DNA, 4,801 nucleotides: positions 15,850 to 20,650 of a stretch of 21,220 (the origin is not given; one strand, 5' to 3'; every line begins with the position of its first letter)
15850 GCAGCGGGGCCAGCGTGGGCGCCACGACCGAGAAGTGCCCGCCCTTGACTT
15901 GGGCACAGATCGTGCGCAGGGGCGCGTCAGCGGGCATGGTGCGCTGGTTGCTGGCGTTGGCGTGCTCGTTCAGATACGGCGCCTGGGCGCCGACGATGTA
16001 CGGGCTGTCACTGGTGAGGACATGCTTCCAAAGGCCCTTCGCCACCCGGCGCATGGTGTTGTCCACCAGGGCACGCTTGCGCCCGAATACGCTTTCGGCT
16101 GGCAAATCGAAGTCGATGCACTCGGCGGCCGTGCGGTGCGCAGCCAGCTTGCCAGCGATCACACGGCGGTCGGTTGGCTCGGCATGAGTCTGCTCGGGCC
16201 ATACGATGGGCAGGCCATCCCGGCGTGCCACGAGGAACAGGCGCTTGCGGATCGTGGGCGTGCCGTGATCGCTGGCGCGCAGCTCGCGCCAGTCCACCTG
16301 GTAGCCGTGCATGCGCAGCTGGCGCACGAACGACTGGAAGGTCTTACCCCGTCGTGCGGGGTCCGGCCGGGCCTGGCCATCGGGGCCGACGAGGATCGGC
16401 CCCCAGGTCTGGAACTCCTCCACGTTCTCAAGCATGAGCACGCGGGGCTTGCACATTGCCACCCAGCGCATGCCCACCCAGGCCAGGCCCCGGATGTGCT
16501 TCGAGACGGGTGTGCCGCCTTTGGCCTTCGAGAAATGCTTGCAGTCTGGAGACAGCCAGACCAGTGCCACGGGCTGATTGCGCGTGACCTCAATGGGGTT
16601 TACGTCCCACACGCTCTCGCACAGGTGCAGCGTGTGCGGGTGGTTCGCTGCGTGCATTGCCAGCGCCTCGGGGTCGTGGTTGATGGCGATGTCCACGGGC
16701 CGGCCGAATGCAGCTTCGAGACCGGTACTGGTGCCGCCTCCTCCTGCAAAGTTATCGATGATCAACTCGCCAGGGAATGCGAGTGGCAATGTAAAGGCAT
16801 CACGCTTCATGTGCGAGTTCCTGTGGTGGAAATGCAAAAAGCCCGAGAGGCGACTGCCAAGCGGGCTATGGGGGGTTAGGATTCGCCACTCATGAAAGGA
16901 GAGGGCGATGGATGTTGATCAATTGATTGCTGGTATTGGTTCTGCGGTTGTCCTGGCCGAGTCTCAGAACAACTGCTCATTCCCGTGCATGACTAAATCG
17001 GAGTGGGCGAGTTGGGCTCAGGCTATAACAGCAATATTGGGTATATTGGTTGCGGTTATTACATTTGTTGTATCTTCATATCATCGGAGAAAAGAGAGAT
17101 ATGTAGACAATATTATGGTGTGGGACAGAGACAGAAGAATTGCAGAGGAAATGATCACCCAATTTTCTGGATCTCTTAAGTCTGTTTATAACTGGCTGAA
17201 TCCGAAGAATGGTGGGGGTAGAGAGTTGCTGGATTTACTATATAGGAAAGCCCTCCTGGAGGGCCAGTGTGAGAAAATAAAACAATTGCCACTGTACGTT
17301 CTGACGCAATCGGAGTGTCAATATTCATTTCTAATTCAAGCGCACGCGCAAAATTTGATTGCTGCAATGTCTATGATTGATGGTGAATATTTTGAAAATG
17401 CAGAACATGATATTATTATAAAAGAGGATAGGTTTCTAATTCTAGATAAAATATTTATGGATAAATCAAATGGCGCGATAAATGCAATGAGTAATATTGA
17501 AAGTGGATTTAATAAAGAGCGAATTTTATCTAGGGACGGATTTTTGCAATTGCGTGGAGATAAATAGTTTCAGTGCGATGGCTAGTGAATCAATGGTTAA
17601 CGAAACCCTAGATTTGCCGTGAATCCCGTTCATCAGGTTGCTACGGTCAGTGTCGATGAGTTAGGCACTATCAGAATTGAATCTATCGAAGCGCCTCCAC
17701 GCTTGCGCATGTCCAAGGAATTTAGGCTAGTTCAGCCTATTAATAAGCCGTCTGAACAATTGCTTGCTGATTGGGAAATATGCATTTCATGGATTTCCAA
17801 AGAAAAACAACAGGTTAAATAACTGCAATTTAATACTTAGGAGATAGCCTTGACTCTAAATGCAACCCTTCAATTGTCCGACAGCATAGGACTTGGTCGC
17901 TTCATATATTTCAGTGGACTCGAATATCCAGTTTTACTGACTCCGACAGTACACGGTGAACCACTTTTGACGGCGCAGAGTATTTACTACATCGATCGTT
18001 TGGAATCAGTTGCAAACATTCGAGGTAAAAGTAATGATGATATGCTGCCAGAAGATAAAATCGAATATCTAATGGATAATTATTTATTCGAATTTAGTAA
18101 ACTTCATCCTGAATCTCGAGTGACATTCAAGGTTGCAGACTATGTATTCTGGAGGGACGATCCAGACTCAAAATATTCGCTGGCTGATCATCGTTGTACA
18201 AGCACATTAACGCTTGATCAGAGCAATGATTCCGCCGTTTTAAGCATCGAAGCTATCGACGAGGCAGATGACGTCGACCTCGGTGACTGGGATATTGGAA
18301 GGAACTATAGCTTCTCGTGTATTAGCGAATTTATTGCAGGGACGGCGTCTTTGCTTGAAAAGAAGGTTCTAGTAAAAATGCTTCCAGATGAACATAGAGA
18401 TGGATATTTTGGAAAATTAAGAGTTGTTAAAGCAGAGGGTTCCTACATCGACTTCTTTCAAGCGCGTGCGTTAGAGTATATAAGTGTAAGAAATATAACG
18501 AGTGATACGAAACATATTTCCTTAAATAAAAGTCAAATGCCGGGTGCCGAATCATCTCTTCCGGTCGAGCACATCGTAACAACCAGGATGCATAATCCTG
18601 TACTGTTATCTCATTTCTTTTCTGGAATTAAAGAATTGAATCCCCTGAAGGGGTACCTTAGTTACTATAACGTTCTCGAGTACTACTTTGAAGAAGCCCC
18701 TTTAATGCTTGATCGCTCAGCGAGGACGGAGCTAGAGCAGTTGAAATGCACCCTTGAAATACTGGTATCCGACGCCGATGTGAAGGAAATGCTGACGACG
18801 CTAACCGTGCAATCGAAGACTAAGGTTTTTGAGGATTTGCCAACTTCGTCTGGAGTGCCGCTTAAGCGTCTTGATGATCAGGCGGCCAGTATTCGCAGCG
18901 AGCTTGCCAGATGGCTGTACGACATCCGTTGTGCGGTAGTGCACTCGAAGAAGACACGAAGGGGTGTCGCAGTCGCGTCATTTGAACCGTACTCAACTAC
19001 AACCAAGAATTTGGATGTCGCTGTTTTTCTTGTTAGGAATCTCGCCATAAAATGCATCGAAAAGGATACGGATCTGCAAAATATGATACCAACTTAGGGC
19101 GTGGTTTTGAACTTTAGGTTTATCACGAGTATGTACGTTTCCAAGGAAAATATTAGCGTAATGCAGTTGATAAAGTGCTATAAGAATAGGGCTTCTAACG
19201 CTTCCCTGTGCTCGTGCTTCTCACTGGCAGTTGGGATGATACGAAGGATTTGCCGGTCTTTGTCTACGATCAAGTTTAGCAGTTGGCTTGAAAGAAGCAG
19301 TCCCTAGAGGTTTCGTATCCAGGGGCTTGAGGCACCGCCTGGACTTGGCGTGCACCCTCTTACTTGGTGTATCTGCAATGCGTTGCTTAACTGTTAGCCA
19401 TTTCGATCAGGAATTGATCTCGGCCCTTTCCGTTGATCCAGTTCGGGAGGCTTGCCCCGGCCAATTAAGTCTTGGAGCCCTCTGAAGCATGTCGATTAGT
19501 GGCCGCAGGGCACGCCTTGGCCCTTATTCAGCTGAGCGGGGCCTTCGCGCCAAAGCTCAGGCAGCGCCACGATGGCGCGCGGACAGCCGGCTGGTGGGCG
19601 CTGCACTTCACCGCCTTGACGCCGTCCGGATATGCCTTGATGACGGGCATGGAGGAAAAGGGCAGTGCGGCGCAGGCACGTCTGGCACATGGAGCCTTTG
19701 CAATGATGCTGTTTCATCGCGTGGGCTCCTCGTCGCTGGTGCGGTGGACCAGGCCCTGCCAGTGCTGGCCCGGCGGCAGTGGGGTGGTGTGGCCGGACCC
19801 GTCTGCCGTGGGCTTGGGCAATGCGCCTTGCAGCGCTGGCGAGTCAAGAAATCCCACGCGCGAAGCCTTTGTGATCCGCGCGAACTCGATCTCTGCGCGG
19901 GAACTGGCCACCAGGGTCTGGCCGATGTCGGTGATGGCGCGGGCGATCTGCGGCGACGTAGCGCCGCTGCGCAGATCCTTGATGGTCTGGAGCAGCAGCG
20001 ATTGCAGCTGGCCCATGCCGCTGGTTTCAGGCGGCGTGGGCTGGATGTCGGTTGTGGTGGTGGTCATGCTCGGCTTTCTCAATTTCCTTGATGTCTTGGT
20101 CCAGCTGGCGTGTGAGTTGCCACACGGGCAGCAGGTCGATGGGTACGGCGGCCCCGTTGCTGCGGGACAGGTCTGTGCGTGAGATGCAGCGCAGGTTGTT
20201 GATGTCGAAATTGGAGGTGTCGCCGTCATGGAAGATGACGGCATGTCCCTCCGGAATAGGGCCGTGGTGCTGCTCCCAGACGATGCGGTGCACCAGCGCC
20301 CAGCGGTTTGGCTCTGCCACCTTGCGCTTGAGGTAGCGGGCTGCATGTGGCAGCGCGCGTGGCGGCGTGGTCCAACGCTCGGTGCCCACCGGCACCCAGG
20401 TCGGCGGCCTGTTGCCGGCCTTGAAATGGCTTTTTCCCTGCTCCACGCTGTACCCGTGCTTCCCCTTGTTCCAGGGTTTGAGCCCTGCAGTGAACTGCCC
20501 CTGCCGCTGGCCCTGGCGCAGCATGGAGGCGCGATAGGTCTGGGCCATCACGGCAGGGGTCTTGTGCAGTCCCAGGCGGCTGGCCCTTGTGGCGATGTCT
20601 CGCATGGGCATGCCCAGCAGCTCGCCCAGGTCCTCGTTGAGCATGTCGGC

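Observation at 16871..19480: AT-rich three-gene cassette (membrane protein / 67-aa protein / HEPN-like protein) inserted against the grain of a GC-rich prophage: candidate uncharacterised anti-phage system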

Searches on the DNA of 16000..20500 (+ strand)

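Call 7: search_dna_similar(query=window:16000-20500:+, collection=phages, mode=near, max_rows=20)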
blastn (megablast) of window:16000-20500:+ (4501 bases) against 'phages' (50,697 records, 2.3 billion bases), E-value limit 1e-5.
No match.

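Call 107: search_dna_similar(query=L044:5983-7230:+, collection=ecoli_genomes, mode=distant, max_rows=8)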
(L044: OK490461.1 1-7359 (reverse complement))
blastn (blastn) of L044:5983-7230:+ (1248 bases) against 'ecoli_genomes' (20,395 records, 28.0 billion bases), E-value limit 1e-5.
Records with a match: 2; places in all: 2; records where one place covers at least 80% of the query: 2.
Genomes with a match: 2 of 5426; with a place that covers at least 80% of the query: 2. Places per genome that has any: lowest 1, median 1, highest 1. On chromosomes: 2 places; on plasmids: 0.
Best place of each record, by identity: >=99% 2.
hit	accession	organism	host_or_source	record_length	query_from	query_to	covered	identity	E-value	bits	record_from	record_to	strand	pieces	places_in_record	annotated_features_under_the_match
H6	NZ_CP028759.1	Escherichia coli strain A15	Otter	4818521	1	1248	100%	99.5%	0e+0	2224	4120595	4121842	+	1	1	hypothetical protein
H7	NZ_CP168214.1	Escherichia coli strain EC23-1020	urine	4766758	1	1248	100%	99.4%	0e+0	2220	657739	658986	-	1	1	hypothetical protein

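Call 108: get_annotated_region(hit=H6, flank=5000)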
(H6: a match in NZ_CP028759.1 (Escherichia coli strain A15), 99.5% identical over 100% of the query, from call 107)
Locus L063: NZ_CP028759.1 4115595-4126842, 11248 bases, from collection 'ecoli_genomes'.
description: Escherichia coli strain A15 chromosome, complete genome
organism: Escherichia coli strain A15 (NCBI taxid 562)
replicon: chromosome; assembly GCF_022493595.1
host: Otter; source: feces; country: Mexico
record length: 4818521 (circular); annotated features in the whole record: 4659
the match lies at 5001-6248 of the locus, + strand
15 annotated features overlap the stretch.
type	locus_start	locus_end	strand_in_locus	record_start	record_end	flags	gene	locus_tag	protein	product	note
CDS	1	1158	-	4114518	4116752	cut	-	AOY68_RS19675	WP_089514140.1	replication endonuclease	-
CDS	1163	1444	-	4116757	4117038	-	-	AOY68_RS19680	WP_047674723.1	DUF5405 family protein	-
CDS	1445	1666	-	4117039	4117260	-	-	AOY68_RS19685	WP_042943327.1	TraR/DksA family transcriptional regulator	-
CDS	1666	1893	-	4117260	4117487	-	-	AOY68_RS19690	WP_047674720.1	DUF2732 family protein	-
CDS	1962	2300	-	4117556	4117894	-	-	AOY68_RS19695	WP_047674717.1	DUF5347 domain-containing protein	-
CDS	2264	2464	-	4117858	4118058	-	-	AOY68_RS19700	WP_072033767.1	phage filamentation protein Fil family protein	-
CDS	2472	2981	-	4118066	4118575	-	-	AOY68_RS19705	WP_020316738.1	phage regulatory CII family protein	-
CDS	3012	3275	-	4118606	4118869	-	-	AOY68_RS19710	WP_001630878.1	hypothetical protein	-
CDS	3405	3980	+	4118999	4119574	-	-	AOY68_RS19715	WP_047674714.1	phage repressor protein CI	-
CDS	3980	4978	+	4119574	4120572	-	-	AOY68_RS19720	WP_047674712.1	phage integrase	-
CDS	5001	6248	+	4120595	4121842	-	-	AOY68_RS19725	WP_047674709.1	hypothetical protein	-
CDS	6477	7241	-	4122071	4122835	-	nfeF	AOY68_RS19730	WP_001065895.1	NADPH-dependent ferric chelate reductase NfeF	-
CDS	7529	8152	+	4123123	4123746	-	nfeR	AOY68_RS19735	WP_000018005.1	DNA-binding transcriptional regulator NfeR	-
CDS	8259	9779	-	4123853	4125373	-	aer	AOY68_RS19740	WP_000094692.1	aerotaxis sensor receptor Aer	-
CDS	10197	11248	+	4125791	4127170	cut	ygjG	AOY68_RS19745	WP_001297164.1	putrescine aminotransferase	-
